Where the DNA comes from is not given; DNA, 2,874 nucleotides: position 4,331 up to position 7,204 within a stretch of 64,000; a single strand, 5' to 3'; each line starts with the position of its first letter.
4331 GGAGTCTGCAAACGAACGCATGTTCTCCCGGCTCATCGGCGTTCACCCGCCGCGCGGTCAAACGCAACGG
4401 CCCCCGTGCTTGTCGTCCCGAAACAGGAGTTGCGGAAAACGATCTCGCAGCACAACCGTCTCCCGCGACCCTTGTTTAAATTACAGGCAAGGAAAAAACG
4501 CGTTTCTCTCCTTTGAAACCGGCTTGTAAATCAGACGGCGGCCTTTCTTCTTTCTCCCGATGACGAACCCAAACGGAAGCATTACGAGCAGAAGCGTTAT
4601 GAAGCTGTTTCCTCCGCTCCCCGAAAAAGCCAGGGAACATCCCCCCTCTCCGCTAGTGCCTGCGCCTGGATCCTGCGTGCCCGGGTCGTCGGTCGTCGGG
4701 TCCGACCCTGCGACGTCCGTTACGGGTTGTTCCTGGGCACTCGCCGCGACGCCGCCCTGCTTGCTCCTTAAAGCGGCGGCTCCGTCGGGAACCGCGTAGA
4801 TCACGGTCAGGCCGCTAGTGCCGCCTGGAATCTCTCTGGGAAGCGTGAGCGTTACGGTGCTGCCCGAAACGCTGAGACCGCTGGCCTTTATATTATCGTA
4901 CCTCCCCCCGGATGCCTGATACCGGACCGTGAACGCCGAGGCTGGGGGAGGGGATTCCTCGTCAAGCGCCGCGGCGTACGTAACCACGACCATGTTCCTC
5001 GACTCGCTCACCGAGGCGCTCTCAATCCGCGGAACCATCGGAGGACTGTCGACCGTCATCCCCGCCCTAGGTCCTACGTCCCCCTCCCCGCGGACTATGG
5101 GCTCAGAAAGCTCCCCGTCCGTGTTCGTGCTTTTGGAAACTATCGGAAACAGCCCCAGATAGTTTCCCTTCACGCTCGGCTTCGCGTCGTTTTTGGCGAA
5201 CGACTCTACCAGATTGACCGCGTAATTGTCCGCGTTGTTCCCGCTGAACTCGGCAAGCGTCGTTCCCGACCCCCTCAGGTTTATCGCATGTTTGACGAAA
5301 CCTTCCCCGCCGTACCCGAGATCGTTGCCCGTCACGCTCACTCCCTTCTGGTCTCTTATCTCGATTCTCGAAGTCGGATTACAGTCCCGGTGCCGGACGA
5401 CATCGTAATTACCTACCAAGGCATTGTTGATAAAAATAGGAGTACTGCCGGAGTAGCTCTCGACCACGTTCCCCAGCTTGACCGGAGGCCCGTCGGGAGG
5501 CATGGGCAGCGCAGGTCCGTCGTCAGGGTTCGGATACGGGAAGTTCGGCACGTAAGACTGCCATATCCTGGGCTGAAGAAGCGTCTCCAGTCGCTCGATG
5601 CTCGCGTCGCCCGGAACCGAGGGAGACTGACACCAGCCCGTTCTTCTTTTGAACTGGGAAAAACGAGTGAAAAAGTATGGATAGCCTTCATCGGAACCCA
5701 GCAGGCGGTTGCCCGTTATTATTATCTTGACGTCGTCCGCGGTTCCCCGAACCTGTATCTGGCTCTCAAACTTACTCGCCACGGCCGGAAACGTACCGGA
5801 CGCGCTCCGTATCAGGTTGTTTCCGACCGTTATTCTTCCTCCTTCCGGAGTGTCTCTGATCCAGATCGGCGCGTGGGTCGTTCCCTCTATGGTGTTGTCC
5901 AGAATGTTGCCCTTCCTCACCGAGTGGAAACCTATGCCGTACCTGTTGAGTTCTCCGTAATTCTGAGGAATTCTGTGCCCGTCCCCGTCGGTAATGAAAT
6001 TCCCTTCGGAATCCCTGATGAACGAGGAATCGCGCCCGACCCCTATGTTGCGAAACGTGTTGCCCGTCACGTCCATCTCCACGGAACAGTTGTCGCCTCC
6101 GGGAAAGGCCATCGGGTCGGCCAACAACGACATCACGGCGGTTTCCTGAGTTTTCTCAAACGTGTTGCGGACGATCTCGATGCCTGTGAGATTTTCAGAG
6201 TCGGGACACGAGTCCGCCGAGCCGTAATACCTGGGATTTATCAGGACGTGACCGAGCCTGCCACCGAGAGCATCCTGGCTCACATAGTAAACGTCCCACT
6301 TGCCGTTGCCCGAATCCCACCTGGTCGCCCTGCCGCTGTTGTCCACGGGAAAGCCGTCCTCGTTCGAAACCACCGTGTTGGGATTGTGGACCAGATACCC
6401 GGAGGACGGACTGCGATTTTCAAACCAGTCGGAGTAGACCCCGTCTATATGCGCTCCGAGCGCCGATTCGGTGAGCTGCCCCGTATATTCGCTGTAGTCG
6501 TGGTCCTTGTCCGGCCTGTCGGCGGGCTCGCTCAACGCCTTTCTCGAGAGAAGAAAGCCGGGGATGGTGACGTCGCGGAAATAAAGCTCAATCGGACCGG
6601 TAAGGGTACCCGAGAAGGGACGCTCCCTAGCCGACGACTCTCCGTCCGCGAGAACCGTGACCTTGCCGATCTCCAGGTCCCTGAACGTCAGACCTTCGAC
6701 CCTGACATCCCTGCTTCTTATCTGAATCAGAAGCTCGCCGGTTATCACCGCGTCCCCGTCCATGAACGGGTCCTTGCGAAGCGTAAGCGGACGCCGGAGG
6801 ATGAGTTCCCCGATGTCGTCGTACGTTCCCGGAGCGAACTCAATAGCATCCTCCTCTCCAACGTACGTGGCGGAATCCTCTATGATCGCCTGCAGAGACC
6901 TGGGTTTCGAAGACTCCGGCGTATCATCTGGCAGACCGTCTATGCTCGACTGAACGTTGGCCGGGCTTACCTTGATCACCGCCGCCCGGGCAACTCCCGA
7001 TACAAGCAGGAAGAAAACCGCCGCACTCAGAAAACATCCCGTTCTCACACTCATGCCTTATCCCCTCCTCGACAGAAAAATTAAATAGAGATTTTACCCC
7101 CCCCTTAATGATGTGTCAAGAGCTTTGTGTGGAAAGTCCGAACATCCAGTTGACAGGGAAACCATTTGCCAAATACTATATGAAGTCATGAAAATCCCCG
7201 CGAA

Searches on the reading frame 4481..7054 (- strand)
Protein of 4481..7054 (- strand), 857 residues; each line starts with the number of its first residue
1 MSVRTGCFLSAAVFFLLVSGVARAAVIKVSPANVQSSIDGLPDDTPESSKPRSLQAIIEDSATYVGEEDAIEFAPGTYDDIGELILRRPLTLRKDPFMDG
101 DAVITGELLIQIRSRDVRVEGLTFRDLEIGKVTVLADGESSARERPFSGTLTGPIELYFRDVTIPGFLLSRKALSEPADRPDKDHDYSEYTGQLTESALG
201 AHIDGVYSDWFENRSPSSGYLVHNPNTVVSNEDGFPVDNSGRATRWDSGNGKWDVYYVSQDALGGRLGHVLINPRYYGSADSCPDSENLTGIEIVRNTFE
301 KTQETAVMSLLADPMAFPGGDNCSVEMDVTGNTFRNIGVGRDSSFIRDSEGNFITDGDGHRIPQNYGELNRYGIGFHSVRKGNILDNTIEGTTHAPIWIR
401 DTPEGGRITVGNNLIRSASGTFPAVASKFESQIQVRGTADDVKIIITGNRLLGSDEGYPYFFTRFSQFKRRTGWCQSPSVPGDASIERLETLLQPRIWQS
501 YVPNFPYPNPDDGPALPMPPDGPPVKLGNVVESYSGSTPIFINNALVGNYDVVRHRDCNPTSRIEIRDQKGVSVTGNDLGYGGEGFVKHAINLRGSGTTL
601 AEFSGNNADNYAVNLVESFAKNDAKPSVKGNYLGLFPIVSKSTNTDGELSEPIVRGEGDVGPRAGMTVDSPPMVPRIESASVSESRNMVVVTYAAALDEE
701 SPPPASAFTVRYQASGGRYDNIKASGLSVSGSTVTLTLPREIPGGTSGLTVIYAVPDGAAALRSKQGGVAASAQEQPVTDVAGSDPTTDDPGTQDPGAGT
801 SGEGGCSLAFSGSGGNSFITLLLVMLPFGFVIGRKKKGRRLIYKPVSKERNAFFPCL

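Call 8: search_protein_families(library=pfam, proteins=[window:4481-7054:-], max_evalue=0.01)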
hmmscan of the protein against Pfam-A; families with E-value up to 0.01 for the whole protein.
window:4481-7054:- (857 aa): 1 family
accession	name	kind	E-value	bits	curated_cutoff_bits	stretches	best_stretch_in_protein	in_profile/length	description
PF13753.12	SWM_repeat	-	1.9e-07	31.6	27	1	674-756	5-84/86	Putative flagellar system-associated repeat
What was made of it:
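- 4481..7054 (-): Paralog B coding sequence, 857 aa (P0001). Pfam SWM_repeat, 1.9e-07 (call 8).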

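Call 13: find_encoding_contigs(protein=window:4481-7054:-, flank=3000, max_places=10)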
Protein window:4481-7054:- (857 aa): no gene with exactly this product is on record in the collection.

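Call 15: find_related_loci(query=window:4481-7054:-, collection=genome_contigs, flank=4000)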
Query window:4481-7054:- (857 aa) in genome_contigs; peptide patterns used: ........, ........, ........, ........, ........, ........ (x = any residue, [..] = any of these).
43 stretches matched a pattern, but none encodes a relative of the query by tblastn (E <= 1e-3).
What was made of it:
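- Tried and rejected: The first genome_contigs scan with the single protein found no relative (call 15).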

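Call 18: find_homologous_proteins(query=window:4481-7054:-, max_evalue=0.00001)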
Query window:4481-7054:- (857 aa): 52 proteins with E <= 0.00001 among 8000 candidates.
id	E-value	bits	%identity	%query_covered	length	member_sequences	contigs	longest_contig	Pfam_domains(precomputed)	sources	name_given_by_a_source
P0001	0.0e+0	1953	100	100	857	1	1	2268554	PF13753.13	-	-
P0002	0.0e+0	1564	83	98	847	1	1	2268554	PF13753.13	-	-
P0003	0.0e+0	1376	75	97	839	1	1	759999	PF13753.13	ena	-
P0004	0.0e+0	1327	73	98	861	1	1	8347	-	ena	-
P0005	0.0e+0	1325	72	98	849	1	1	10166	-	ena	-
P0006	0.0e+0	1323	72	98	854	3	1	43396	PF13753.13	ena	-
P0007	0.0e+0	1276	71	98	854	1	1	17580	PF13753.13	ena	-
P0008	0.0e+0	1071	61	98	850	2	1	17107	PF13753.13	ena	-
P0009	0.0e+0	1061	60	98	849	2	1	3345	PF13753.13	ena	-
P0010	0.0e+0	1040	65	86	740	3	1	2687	-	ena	-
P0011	7.8e-284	962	57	94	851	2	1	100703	PF13753.13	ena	-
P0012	1.5e-280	951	56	98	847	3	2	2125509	PF13753.13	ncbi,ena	-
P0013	3.9e-279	947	56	98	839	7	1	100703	PF13753.13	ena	-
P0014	5.6e-279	946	56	98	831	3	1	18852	PF13753.13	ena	-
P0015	2.4e-276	937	56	98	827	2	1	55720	PF13753.13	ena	-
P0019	9.1e-272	922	55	95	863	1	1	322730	PF13753.13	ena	-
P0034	1.4e-181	624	46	94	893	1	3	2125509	PF13753.13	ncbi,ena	-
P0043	8.0e-158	545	41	97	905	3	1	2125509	PF13753.13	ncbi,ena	-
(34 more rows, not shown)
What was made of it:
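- Proteins in this set are as little as about 50% identical to paralog B (call 18).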

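Call 19: find_encoding_contigs(protein=P0003, flank=6000, max_places=4)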
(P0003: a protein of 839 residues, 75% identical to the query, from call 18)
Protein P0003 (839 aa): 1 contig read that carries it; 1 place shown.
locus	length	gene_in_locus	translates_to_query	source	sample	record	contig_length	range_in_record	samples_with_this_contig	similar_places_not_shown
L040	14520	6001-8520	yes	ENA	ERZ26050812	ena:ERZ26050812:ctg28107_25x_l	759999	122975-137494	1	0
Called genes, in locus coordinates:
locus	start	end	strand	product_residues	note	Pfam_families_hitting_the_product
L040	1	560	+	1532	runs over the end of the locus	PF00310:GATase_2, PF04898:Glu_syn_central, PF01645:Glu_synthase, PF01493:GXGXG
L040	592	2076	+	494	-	PF14691:Fer4_20, PF12831:FAD_oxidored (faint), PF00070:Pyr_redox (weak), PF01266:DAO (faint), PF03486:HI0933_like (faint), PF07992:Pyr_redox_2, PF01593:Amino_oxidase (weak), PF13450:NAD_binding_8, +1 more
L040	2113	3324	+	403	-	PF00579:tRNA-synt_1b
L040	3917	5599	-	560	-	PF01609:DDE_Tnp_1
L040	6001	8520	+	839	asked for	PF13753:SWM_repeat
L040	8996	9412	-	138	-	PF00075:RNase_H, PF13456:RVT_3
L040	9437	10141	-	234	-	PF24481:CT398_CC, PF02591:Zn_ribbon_9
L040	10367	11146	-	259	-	PF00005:ABC_tran, PF02463:SMC_N (faint), PF13304:AAA_21 (faint)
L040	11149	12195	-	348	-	PF01032:FecCD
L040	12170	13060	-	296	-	PF01497:Peripla_BP_2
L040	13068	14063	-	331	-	PF08240:ADH_N, PF00107:ADH_zinc_N, PF13602:ADH_zinc_N_2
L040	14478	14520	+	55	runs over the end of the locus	PF13751:DDE_Tnp_1_6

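Call 20: find_encoding_contigs(protein=P0006, flank=6000, max_places=4)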
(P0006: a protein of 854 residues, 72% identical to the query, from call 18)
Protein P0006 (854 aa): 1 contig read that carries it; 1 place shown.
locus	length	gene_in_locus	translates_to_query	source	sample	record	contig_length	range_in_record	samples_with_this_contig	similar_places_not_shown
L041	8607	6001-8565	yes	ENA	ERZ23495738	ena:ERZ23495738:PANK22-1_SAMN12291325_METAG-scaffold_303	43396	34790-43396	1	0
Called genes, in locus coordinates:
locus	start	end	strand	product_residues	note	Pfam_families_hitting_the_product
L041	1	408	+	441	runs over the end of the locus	PF01066:CDP-OH_P_transf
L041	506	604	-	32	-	-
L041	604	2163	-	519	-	PF00209:SNF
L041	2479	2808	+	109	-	PF21157:DksA_N (weak), PF01258:zf-dskA_traR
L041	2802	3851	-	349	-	PF01008:IF-2B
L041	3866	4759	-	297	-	PF06325:PrmA, PF05175:MTS, PF13489:Methyltransf_23 (weak), PF13649:Methyltransf_25 (faint)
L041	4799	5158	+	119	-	PF21157:DksA_N, PF01258:zf-dskA_traR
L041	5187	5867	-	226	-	PF09976:TPR_21 (faint), PF13525:YfiO, PF13512:TPR_18, PF13174:TPR_6 (faint)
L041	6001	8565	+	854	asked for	PF13753:SWM_repeat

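Call 21: find_encoding_contigs(protein=P0012, flank=6000, max_places=4)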
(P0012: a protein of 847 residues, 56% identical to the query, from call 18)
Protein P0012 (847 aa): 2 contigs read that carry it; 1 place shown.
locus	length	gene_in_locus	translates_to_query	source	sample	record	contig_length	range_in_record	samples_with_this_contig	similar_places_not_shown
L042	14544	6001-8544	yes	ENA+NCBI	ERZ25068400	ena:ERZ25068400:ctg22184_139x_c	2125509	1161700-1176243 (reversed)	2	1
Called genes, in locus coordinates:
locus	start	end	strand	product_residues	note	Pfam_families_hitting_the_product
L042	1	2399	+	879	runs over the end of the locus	PF13753:SWM_repeat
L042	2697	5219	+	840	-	PF13753:SWM_repeat (weak)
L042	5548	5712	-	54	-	-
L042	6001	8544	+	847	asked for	PF13753:SWM_repeat (weak)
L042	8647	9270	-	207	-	PF00694:Aconitase_C, PF27512:LeuD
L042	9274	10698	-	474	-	PF00330:Aconitase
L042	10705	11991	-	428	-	PF03952:Enolase_N, PF00113:Enolase_C, PF13378:MR_MLE_C (weak)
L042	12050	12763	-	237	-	PF02463:SMC_N (faint), PF00005:ABC_tran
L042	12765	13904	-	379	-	PF25973:BSH_CzcB (weak), PF25954:Beta-barrel_RND_2, PF25990:Beta-barrel_YknX, PF26002:Beta-barrel_AprE (weak)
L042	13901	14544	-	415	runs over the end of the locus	PF02321:OEP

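Call 26: find_related_loci(query=A2, collection=genome_contigs, flank=3000)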
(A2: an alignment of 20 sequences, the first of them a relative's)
Query A2 (857 aa) in genome_contigs; peptide patterns used: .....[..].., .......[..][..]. (x = any residue, [..] = any of these).
33 stretches matched a pattern; 7 encode a relative of the query (tblastn E <= 1e-3); 6 distinct loci.
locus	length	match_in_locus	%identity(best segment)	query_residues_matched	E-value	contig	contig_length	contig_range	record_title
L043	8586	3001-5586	55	1-856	0e+0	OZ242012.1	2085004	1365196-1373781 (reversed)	MAG: Thermodesulfobacteriota bacterium isolate 91ea7efe-b69b-418d-9017-4c677b0b92d3 genome assembly, chromosome: 1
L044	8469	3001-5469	56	1-837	0e+0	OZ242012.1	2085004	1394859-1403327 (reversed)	MAG: Thermodesulfobacteriota bacterium isolate 91ea7efe-b69b-418d-9017-4c677b0b92d3 genome assembly, chromosome: 1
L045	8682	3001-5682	43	9-837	7e-177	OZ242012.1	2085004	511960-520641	MAG: Thermodesulfobacteriota bacterium isolate 91ea7efe-b69b-418d-9017-4c677b0b92d3 genome assembly, chromosome: 1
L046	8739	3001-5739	41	8-837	1e-173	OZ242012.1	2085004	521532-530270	MAG: Thermodesulfobacteriota bacterium isolate 91ea7efe-b69b-418d-9017-4c677b0b92d3 genome assembly, chromosome: 1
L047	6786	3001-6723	55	1-856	0e+0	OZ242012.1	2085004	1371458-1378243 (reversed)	MAG: Thermodesulfobacteriota bacterium isolate 91ea7efe-b69b-418d-9017-4c677b0b92d3 genome assembly, chromosome: 1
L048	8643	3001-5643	28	8-835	2e-56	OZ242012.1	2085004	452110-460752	MAG: Thermodesulfobacteriota bacterium isolate 91ea7efe-b69b-418d-9017-4c677b0b92d3 genome assembly, chromosome: 1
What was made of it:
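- Tried and rejected: The second scan, with a family alignment, found six loci in one MAG (call 26).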

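Call 28: find_encoding_contigs(protein=P0034, flank=8000, max_places=6)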
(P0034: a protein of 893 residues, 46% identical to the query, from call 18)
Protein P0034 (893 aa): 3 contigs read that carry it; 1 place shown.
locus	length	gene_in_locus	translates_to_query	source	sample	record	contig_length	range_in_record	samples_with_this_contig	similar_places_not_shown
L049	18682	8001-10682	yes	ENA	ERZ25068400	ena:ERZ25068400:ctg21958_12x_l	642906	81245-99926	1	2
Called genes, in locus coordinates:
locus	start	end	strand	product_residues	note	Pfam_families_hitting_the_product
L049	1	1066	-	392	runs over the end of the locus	PF00108:Thiolase_N, PF00109:ketoacyl-synt (weak), PF02803:Thiolase_C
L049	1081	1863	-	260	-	PF00378:ECH_1, PF16113:ECH_2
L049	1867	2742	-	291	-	PF02737:3HCDH_N, PF00725:3HCDH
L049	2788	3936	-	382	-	PF02771:Acyl-CoA_dh_N, PF02770:Acyl-CoA_dh_M, PF00441:Acyl-CoA_dh_1, PF08028:Acyl-CoA_dh_2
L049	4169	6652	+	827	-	PF13753:SWM_repeat (weak)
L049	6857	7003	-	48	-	-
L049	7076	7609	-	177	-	PF02771:Acyl-CoA_dh_N, PF02770:Acyl-CoA_dh_M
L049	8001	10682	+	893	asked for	PF13753:SWM_repeat (weak)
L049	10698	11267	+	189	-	-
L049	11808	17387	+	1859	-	PF13753:SWM_repeat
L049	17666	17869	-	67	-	-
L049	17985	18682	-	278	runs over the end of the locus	PF00702:Hydrolase, PF13344:Hydrolase_6, PF13242:Hydrolase_like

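Call 29: find_encoding_contigs(protein=P0043, flank=8000, max_places=6)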
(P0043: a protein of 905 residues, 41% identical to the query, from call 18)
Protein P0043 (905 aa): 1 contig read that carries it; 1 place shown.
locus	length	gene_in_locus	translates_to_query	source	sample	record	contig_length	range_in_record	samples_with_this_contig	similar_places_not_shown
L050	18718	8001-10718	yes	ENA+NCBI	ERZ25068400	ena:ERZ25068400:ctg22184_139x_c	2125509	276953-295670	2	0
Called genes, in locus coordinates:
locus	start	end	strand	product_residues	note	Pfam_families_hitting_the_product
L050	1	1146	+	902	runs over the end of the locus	PF13753:SWM_repeat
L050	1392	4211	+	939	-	PF13753:SWM_repeat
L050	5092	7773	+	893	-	PF00041:fn3 (weak)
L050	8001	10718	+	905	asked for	PF13753:SWM_repeat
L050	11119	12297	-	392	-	PF13458:Peripla_BP_6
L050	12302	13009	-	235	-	-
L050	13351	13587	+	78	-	-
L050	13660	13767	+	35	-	-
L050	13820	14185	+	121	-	-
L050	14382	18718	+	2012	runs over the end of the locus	PF20698:PIN-TPR-GreABC (faint), PF24407:HTH_upst_double_PIN, PF24388:Permuted_GreAB-C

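Call 31: search_protein_families(library=ncbifam, proteins=[P0001, P0002, P0043], max_evalue=1)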
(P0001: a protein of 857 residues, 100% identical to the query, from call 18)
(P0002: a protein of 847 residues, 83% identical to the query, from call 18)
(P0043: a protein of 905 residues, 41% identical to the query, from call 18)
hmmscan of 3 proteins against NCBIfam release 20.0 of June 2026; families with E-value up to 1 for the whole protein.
P0001 (857 aa): 2 families
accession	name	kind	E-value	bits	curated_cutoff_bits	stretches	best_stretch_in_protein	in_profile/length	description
TIGR04247.1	NosD_copper_fam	subfamily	0.00044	19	300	1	66-126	9-66/377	nitrous oxide reductase family maturation protein NosD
TIGR02059.1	swm_rep_I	domain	0.0032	17.6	40.1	1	679-753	23-95/101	cyanobacterial long protein repeat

P0002 (847 aa): 1 family
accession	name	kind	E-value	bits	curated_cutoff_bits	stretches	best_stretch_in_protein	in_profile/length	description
TIGR04247.1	NosD_copper_fam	subfamily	0.0035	16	300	1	62-126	5-66/377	nitrous oxide reductase family maturation protein NosD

P0043 (905 aa): 1 family
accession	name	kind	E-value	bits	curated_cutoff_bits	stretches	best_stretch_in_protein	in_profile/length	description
TIGR04247.1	NosD_copper_fam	subfamily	0.00012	20.8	300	1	71-131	10-67/377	nitrous oxide reductase family maturation protein NosD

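Call 32: search_solved_structures(query=A2, max_evalue=0.1)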
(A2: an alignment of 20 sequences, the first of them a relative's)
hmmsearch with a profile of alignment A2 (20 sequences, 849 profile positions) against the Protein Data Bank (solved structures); distinct sequences matched with E-value up to 0.1: 0.
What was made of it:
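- On Right-handed beta-helix carbohydrate-active or carbohydrate-binding proteins (PL6 lyase, chondroitinase B, GH110, tailspike-like): A profile search against PDB sequences found nothing at E <= 0.1 (call 32).
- Tried and rejected: There was no NCBIfam hit above cut-off (call 31) and no hit to PDB sequences (call 32).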

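Call 41: find_encoding_contigs(protein=P0004, flank=6000, max_places=4)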
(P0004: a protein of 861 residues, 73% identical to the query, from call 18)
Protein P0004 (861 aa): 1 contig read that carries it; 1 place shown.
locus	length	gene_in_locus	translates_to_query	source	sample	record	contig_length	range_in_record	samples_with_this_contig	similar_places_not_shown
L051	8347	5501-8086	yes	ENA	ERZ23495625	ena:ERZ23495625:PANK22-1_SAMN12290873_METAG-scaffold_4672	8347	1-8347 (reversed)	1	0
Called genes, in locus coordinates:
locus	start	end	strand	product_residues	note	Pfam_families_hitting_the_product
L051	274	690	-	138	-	PF00075:RNase_H, PF13456:RVT_3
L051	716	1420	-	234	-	PF24481:CT398_CC, PF02591:Zn_ribbon_9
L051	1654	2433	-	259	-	PF00005:ABC_tran, PF13304:AAA_21 (faint)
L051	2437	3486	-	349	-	PF01032:FecCD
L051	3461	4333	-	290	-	PF01497:Peripla_BP_2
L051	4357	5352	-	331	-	PF08240:ADH_N, PF00107:ADH_zinc_N, PF13602:ADH_zinc_N_2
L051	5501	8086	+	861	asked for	-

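Call 42: find_encoding_contigs(protein=P0007, flank=8000, max_places=4)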
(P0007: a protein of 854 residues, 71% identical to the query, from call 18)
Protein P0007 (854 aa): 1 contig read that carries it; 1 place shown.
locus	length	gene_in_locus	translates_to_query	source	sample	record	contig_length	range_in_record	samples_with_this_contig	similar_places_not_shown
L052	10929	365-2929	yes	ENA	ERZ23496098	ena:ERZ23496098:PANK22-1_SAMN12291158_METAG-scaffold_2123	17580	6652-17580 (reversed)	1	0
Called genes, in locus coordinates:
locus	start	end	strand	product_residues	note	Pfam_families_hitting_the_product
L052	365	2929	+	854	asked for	PF13753:SWM_repeat (weak)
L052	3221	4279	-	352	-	PF05222:AlaDh_PNT_N, PF01262:AlaDh_PNT_C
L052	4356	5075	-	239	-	PF00753:Lactamase_B, PF13483:Lactamase_B_3, PF12706:Lactamase_B_2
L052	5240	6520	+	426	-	PF02403:Seryl_tRNA_N, PF00587:tRNA-synt_2b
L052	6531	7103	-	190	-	PF01765:RRF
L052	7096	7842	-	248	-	PF00696:AA_kinase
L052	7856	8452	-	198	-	PF00889:EF_TS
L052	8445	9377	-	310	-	PF00318:Ribosomal_S2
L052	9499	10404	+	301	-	PF00781:DAGK_cat, PF19279:YegS_C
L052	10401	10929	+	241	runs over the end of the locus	PF01553:Acyltransferase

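Call 43: find_encoding_contigs(protein=P0013, flank=10000, max_places=6)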
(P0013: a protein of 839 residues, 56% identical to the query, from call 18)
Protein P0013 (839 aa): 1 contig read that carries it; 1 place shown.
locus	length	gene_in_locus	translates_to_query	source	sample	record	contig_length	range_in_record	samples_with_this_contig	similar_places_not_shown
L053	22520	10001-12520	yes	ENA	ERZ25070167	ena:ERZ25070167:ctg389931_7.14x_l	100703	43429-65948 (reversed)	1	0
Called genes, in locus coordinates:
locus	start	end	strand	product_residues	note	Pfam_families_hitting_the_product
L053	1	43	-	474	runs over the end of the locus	PF00309:Sigma54_AID, PF04963:Sigma54_CBD, PF04552:Sigma54_DBD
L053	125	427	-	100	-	-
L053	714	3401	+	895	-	PF13753:SWM_repeat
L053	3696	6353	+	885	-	PF13753:SWM_repeat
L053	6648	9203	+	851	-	PF13753:SWM_repeat (weak)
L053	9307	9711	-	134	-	-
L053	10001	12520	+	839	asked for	PF13753:SWM_repeat (weak)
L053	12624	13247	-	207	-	PF00694:Aconitase_C, PF27512:LeuD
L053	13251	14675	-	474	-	PF00330:Aconitase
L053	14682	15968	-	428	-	PF03952:Enolase_N, PF00113:Enolase_C, PF13378:MR_MLE_C (weak)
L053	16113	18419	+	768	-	PF14592:Chondroitinas_B (weak), PF13753:SWM_repeat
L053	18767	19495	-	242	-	PF02463:SMC_N (faint), PF00005:ABC_tran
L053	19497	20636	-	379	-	PF25973:BSH_CzcB (weak), PF25954:Beta-barrel_RND_2, PF25990:Beta-barrel_YknX, PF26002:Beta-barrel_AprE (weak)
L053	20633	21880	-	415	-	PF02321:OEP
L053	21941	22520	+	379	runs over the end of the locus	PF04055:Radical_SAM, PF06969:HemN_C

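Call 44: find_encoding_contigs(protein=P0019, flank=10000, max_places=4)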
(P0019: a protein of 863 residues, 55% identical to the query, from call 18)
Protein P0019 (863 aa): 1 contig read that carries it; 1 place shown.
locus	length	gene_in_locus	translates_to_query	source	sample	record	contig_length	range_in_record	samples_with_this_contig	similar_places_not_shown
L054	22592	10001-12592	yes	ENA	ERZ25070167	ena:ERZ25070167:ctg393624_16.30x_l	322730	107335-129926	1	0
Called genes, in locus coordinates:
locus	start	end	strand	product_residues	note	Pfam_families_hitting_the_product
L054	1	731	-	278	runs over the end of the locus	PF00702:Hydrolase, PF13344:Hydrolase_6, PF13242:Hydrolase_like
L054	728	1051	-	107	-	-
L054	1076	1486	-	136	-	PF03610:EIIA-man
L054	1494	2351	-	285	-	PF03668:RapZ-like_N, PF13238:AAA_18 (faint), PF22740:PapZ_C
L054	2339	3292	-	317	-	PF02603:Hpr_kinase_N, PF07475:Hpr_kinase_C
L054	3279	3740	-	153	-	PF00359:PTS_EIIA_2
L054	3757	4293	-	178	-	PF02482:Ribosomal_S30AE, PF16321:Ribosom_S30AE_C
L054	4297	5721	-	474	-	PF00309:Sigma54_AID, PF04963:Sigma54_CBD, PF04552:Sigma54_DBD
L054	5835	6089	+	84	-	PF11146:DUF2905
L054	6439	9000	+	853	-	PF13753:SWM_repeat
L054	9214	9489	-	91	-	PF01527:HTH_Tnp_1 (weak)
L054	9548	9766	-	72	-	-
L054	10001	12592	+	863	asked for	PF13753:SWM_repeat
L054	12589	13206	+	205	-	-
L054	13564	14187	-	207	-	PF00694:Aconitase_C, PF27512:LeuD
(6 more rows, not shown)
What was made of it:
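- On Right-handed beta-helix carbohydrate-active or carbohydrate-binding proteins (PL6 lyase, chondroitinase B, GH110, tailspike-like): Weak NosD N-terminal and Chondroitinas_B hits (calls 31, 43, 44).
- Several relatives come from assemblies at low coverage with contig names of the ctgN_Nx type (7x, 12x, 16x; calls 28, 43, 44).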

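Call 46: predict_structure(alignment_id=A2)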
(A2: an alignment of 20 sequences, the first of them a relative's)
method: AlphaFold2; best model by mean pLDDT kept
length: 857 residues; sequences in the alignment: 20
mean_pLDDT: 67.8   pTM: 0.68
mean pLDDT of the five models: 67.8, 65.6, 64.5, 63.2, 57.3
residues with pLDDT >= 90: 84; 70-90: 394; 50-70: 182; < 50: 197
segments of 3 or more residues with pLDDT < 50: 1-12, 14-24, 63-65, 144-148, 209-222, 278-282, 284-286, 419-428, 509-521, 660-664, 668-674, 756-857
pLDDT, mean of each block of 10 residues (from residue 1): 44 45 63 71 54 67 58 90 86 86 92 89 91 78 51 82 80 69 79 60 64 35 70 85 84 84 84 64 57 92 89 55 80 83 73 78 62 87 89 85 90 72 44 87 90 69 81 72 84 87 64 43 76 76 73 80 87 87 72 81 82 70 63 67 64 57 46 52 77 64 72 71 83 83 68 48 33 42 27 28 26 26 32 28 29 28
secondary structure, 60 per line:
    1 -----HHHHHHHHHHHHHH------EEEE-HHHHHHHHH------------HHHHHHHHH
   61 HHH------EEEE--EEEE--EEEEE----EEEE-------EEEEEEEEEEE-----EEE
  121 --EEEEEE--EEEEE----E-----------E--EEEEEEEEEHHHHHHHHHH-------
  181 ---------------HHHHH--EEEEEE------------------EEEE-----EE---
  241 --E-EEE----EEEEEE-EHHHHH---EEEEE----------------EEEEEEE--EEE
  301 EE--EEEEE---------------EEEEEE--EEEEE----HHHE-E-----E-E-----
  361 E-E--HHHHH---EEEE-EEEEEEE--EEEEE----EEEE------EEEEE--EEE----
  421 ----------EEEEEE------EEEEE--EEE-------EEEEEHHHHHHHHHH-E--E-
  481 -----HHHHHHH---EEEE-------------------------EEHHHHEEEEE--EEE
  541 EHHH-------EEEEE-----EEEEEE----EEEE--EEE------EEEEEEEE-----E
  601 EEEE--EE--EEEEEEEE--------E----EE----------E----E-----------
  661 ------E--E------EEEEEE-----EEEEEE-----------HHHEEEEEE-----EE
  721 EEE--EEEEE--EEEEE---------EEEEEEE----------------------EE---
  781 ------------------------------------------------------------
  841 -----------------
elements in order (helices of 4 or more, strands of 3 or more residues): H6-19 E26-29 H31-39 H52-63 E70-73 E76-79 E82-86 E91-94 E102-112 E118-120 E123-128 E131-135 E155-163 H164-173 H196-200 E203-208 E227-230 E245-247 E252-257 H260-264 E268-272 E289-295 E298-302 E305-309 E325-330 E333-337 H366-370 E374-377 E379-385 E388-392 E397-400 E407-411 E414-416 E431-436 E443-447 E450-452 E460-464 H465-474 H486-492 E496-499 H527-530 E531-535 E538-541 E552-556 E562-567 E572-575 E578-580 E587-594 E600-604 E611-618 E677-682 E688-693 E708-713 E719-723 E726-730 E733-737 E747-753
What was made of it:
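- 4481..7054 (-): AlphaFold2 beta-helix model (call 46).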
